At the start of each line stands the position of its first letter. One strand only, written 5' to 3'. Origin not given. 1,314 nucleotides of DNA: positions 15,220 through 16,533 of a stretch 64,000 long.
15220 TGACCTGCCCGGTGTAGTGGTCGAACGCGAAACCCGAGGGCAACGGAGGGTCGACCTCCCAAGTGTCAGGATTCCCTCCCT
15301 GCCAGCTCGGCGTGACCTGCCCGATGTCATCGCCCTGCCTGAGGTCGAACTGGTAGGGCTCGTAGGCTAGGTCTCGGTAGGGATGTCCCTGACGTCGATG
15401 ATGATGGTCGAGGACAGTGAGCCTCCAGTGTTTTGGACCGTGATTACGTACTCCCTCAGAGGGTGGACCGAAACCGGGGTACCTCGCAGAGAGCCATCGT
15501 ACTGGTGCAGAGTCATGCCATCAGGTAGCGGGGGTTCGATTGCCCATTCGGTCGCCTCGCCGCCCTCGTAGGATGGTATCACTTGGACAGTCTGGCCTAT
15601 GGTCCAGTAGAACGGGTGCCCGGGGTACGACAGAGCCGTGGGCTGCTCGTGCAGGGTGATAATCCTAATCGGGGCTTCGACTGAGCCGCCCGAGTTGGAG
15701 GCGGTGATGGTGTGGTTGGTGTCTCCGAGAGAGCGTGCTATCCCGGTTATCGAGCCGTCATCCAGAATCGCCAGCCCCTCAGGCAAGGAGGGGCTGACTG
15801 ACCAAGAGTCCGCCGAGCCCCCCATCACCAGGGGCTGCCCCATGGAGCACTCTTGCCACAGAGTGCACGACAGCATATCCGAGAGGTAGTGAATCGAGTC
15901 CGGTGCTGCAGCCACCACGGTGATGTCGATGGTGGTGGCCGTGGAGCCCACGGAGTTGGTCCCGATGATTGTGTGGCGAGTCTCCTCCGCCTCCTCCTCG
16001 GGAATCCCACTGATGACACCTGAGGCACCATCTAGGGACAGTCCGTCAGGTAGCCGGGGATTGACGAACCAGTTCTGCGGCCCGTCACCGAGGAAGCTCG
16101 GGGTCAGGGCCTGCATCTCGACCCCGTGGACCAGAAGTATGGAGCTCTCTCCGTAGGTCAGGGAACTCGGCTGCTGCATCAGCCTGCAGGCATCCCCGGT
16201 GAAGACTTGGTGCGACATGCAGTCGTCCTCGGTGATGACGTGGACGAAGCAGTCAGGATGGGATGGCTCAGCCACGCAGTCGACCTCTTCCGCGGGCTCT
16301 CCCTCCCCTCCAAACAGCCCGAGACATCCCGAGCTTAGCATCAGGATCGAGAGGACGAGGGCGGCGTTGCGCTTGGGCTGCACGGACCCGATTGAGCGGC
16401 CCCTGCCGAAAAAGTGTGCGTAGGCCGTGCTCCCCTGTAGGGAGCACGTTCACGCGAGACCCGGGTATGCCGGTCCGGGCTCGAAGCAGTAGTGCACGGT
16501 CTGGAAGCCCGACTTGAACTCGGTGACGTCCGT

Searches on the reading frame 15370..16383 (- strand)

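Call 35: search_protein_families(library=pfam, proteins=[window:15370-16383:-], max_evalue=0.1)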
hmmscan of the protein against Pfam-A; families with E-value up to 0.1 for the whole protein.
window:15370-16383:- (338 aa): 3 families
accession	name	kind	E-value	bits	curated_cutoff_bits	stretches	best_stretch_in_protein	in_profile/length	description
PF05345.18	He_PIG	-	4e-15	56.5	24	2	108-156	45-95/96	Putative Ig domain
PF12098.13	DUF3574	-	0.072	13.4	25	0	281-318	29-66/103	Protein of unknown function (DUF3574)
PF24442.1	DUF7561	-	0.083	13.3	27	0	186-211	15-41/65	Family of unknown function (DUF7561)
